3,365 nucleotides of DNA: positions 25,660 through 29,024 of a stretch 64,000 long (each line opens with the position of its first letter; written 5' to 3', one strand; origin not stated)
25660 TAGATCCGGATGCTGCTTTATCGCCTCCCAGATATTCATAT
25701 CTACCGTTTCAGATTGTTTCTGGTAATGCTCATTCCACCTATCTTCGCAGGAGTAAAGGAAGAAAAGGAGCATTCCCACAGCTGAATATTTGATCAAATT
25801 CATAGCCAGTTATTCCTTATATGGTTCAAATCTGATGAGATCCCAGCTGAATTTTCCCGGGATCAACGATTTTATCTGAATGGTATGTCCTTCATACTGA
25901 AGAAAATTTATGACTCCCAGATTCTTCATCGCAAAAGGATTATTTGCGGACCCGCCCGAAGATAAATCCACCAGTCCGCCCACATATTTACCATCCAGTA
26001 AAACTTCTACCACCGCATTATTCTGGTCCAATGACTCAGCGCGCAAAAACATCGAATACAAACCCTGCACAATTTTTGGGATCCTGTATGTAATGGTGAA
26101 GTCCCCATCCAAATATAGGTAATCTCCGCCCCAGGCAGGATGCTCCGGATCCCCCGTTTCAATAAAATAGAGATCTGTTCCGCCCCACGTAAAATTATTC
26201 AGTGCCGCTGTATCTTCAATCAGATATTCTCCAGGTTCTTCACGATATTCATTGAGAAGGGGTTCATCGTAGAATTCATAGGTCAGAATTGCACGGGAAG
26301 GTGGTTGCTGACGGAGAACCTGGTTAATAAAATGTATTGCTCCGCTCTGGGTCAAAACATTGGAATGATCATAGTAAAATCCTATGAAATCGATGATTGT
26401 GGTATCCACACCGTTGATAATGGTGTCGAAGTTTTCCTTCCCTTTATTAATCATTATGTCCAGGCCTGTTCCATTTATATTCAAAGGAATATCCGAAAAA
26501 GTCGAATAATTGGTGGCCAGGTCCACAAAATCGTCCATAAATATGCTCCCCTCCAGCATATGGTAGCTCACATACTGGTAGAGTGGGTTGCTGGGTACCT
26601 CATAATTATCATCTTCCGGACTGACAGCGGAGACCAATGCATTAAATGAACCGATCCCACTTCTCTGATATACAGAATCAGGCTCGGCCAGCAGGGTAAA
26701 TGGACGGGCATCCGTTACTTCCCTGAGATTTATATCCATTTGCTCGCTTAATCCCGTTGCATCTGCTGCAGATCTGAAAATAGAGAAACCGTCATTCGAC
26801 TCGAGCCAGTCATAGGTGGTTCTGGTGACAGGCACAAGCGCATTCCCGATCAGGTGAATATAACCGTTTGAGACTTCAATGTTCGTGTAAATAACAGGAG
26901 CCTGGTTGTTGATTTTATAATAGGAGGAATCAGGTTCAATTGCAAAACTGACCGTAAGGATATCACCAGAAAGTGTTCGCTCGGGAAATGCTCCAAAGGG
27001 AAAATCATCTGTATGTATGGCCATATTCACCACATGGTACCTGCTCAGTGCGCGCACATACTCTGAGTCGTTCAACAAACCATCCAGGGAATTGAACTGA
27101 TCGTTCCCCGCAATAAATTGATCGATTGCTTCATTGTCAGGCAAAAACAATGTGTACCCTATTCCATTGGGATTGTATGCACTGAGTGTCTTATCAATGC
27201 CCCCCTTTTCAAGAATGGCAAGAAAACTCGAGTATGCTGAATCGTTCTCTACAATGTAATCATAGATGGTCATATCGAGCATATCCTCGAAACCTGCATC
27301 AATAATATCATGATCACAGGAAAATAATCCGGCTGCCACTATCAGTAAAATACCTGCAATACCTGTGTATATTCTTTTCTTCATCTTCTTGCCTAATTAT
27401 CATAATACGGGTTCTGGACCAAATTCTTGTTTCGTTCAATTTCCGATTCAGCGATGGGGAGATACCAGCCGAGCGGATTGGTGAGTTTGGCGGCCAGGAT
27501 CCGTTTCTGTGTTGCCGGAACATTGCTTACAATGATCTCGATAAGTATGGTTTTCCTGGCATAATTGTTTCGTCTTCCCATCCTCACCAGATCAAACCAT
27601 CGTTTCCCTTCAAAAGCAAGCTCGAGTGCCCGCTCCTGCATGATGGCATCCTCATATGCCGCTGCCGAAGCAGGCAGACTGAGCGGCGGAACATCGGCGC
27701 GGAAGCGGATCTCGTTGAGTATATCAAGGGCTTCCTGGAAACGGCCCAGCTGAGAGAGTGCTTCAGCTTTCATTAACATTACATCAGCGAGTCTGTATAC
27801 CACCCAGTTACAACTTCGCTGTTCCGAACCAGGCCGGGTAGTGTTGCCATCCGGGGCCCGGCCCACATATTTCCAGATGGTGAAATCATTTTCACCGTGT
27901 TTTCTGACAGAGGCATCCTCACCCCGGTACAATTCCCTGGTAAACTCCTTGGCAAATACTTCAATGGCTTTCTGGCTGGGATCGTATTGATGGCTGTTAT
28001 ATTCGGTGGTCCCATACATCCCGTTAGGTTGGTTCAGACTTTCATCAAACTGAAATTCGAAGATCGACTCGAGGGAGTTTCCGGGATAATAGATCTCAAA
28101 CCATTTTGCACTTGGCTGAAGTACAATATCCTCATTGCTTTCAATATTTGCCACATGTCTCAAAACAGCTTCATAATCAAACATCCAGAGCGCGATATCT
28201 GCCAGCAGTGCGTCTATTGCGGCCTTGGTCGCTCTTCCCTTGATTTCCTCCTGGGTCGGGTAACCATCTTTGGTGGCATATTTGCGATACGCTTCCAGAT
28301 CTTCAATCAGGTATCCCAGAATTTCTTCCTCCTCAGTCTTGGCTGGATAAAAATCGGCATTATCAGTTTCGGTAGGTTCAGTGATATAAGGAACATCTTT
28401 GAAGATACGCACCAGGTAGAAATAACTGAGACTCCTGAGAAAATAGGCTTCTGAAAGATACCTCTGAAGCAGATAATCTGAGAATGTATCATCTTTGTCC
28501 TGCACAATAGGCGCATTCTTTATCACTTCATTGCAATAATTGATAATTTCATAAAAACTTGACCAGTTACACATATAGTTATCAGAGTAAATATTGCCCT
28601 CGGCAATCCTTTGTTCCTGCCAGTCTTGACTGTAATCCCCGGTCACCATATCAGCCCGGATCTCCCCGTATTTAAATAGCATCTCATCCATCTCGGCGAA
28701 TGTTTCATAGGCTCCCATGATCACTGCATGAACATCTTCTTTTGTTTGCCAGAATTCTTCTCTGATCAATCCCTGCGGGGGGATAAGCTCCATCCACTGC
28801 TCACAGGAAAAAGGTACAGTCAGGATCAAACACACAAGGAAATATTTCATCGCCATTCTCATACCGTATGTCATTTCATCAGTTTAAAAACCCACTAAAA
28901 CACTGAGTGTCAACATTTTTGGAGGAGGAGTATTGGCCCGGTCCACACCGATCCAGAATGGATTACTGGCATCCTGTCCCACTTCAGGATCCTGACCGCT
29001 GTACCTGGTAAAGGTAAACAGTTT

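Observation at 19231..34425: Seven-gene locus of two SusC/SusD pairs and three fasciclin (FAS1) lipoproteins with no enzyme and no regulator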

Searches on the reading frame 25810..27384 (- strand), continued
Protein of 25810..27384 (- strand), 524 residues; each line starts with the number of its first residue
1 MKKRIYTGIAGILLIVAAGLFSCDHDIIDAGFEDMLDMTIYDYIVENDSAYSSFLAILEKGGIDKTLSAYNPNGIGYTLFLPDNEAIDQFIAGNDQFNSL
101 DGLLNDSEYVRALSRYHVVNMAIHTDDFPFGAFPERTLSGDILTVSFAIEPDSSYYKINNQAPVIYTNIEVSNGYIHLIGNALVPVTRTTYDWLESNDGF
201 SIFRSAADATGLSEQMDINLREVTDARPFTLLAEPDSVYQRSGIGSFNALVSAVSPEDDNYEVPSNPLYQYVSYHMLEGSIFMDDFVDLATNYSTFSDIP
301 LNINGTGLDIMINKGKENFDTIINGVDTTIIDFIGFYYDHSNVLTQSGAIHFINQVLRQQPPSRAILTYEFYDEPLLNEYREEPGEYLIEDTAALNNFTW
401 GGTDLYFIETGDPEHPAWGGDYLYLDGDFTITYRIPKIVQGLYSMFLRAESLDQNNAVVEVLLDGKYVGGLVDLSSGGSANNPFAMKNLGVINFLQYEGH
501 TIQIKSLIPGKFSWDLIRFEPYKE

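Call 81: search_solved_structures(query=L088:10001-11698:+, max_evalue=0.01)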
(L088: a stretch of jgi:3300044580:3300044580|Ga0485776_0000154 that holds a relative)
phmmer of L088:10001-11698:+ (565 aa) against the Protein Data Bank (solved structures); distinct sequences matched with E-value up to 0.01: 8.
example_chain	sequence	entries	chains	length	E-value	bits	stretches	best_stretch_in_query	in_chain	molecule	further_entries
5yjh_A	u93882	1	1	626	8.8e-12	47.7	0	57-182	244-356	Periostin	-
5yjg_A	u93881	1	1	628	8.9e-12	47.7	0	57-182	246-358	Periostin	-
5nv6_A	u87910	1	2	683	9.3e-11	44.3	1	62-200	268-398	Transforming growth factor-beta-induced protein ig-h3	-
7as7_A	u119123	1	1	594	1.5e-09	40.3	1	62-200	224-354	Transforming growth factor-beta-induced protein ig-h3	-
7asg_A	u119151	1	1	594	1.6e-09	40.2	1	62-200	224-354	Transforming growth factor-beta-induced protein ig-h3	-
7asc_A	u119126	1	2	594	2.5e-09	39.6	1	60-200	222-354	Transforming growth factor-beta-induced protein ig-h3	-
5y6p_A1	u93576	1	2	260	2.7e-05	26.3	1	21-179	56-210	LRC6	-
5wt7_A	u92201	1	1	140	0.0069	18.3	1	43-179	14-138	Periostin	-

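Call 82: search_solved_structures(query=L088:11709-13421:+, max_evalue=0.01)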
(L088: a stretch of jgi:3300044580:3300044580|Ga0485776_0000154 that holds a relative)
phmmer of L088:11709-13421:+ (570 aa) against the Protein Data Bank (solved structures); distinct sequences matched with E-value up to 0.01: 0.

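Call 83: search_protein_families(library=pfam, max_evalue=0.01, proteins=[L088:10001-11698:+, L088:11709-13421:+, L087:11769-13562:+, L088:2893-5133:+, P0290, P0480, L083:10001-11719:+, L083:11766-13337:+])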
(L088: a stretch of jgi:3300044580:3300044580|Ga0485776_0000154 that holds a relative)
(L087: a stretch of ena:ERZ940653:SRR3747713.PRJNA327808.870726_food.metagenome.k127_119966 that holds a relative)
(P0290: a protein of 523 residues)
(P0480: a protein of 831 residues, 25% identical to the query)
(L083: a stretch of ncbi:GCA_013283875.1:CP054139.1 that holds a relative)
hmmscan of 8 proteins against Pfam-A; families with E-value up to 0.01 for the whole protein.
L088:10001-11698:+ (565 aa): 3 families
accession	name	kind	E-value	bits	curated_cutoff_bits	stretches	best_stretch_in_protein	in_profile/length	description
PF02469.27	Fasciclin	-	1.5e-25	90.3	22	2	45-179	2-123/123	Fasciclin domain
PF17133.9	DUF5108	-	1.7e-24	87.1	27.4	1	366-563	2-226/226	Domain of unknown function (DUF5108)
PF03944.20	Endotoxin_C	-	0.0015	19.4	21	1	434-564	14-142/142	delta endotoxin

L088:11709-13421:+ (570 aa): 0 families

L087:11769-13562:+ (597 aa): 0 families

L088:2893-5133:+ (746 aa): 1 family
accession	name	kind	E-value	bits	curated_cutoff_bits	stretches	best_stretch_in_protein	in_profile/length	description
PF02469.27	Fasciclin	-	5.9e-18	65.7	22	1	51-125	2-75/123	Fasciclin domain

P0290 (523 aa): 1 family
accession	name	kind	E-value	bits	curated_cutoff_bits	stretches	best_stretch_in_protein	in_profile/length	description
PF02469.27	Fasciclin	-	6.6e-28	97.8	22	2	46-173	2-123/123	Fasciclin domain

P0480 (831 aa): 2 families
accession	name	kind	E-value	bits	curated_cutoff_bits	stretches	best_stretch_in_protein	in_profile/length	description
PF02469.27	Fasciclin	-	3.4e-63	211.8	22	3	339-472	2-123/123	Fasciclin domain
PF18329.7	SGBP_B_XBD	-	3.8e-43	148.2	26.4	2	668-829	4-185/186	Surface glycan-binding protein B xyloglucan binding domain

L083:10001-11719:+ (572 aa): 2 families
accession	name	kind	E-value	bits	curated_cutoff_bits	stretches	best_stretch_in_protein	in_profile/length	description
PF02469.27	Fasciclin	-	1.1e-18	68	22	1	49-177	2-123/123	Fasciclin domain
PF17133.9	DUF5108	-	0.0016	18.5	27.4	1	412-555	90-226/226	Domain of unknown function (DUF5108)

L083:11766-13337:+ (523 aa): 1 family
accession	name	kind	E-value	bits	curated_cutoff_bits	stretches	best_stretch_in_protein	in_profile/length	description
PF02469.27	Fasciclin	-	5.3e-18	65.8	22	1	51-163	2-123/123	Fasciclin domain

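Call 87: find_encoding_contigs(protein=P0480, flank=10000, max_places=1)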
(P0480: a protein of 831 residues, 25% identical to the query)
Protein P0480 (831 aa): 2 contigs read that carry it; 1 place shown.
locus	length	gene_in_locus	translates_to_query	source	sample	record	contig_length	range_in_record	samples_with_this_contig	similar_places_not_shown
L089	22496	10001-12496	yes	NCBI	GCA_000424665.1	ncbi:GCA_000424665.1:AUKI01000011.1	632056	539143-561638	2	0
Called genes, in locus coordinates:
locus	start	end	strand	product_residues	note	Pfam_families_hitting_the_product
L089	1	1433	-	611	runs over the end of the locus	PF00474:SSF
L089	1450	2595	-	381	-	PF02156:Glyco_hydro_26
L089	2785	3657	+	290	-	PF12833:HTH_18, PF00165:HTH_AraC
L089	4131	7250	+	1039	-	PF13620:CarboxypepD_reg, PF13715:CarbopepD_reg_2, PF07715:Plug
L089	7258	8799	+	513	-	PF14322:SusD-like_3, PF12771:SusD-like_2 (faint), PF07980:SusD_RagB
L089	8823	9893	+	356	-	-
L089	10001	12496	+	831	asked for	PF02469:Fasciclin, PF18329:SGBP_B_XBD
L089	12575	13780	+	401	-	PF02065:Melibiase, PF16499:Melibiase_2, PF17801:Melibiase_C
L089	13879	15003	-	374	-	PF00722:Glyco_hydro_16, PF26113:GH16_XgeA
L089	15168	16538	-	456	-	PF03663:Glyco_hydro_76 (faint), PF07221:GlcNAc_2-epim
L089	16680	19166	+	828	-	PF02927:CelD_N, PF00759:Glyco_hydro_9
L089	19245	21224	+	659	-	-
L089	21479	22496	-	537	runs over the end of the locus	PF00474:SSF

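Call 88: find_encoding_contigs(protein=P0463, flank=10000, max_places=1)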
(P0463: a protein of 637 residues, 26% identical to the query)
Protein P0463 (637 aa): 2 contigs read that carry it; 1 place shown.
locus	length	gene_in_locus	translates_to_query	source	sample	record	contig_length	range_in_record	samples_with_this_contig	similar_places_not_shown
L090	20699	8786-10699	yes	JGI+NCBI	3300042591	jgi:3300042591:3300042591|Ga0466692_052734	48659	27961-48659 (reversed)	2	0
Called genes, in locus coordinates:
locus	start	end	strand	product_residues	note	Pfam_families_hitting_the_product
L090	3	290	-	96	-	?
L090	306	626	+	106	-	-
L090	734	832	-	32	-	-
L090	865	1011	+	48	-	-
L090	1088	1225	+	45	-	-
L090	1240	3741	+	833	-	PF02469:Fasciclin (faint)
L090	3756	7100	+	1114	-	PF13620:CarboxypepD_reg (weak), PF13715:CarbopepD_reg_2, PF07715:Plug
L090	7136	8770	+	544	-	PF14322:SusD-like_3, PF07980:SusD_RagB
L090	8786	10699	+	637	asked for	PF02469:Fasciclin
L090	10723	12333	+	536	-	PF02469:Fasciclin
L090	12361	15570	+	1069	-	PF13715:CarbopepD_reg_2 (weak), PF07715:Plug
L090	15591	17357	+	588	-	PF07980:SusD_RagB (faint)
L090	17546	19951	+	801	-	-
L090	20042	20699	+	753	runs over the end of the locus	PF22067:Cep192_D3 (faint)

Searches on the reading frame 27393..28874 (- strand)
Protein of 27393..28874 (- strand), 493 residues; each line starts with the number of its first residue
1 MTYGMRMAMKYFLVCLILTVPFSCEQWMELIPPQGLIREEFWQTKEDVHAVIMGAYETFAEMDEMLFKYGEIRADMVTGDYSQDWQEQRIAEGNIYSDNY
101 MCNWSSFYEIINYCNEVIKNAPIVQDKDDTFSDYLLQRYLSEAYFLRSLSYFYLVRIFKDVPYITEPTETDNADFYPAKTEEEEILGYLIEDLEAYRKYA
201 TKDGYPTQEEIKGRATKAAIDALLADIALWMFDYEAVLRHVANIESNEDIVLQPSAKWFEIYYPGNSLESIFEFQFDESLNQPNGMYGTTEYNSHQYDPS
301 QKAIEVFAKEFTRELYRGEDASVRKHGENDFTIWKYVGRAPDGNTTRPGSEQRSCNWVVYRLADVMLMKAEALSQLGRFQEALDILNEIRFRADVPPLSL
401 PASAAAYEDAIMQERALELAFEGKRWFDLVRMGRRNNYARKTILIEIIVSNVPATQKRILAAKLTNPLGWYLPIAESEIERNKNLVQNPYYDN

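Call 3: search_protein_families(library=pfam, proteins=[window:27393-28874:-], max_evalue=0.01)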
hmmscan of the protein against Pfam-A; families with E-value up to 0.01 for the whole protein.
window:27393-28874:- (493 aa): 2 families
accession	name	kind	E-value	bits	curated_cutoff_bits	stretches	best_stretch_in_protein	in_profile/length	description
PF07980.17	SusD_RagB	-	2.5e-37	129.6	23.1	1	252-491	43-297/297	SusD family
PF14322.12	SusD-like_3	-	1.7e-14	54.9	27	1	33-229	8-191/191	Starch-binding associating with outer membrane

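Call 6: search_protein_families(library=ncbifam, proteins=[window:27393-28874:-], max_evalue=0.01)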
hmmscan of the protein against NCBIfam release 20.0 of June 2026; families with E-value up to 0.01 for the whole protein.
window:27393-28874:- (493 aa): 2 families
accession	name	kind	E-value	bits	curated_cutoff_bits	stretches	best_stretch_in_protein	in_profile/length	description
NF033072.0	NanU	exception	1.4e-20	73.8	425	2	5-198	1-196/521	SusD family outer membrane lipoprotein NanU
NF033071.0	SusD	exception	3.3e-16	58.6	725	2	329-491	412-558/558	starch-binding outer membrane lipoprotein SusD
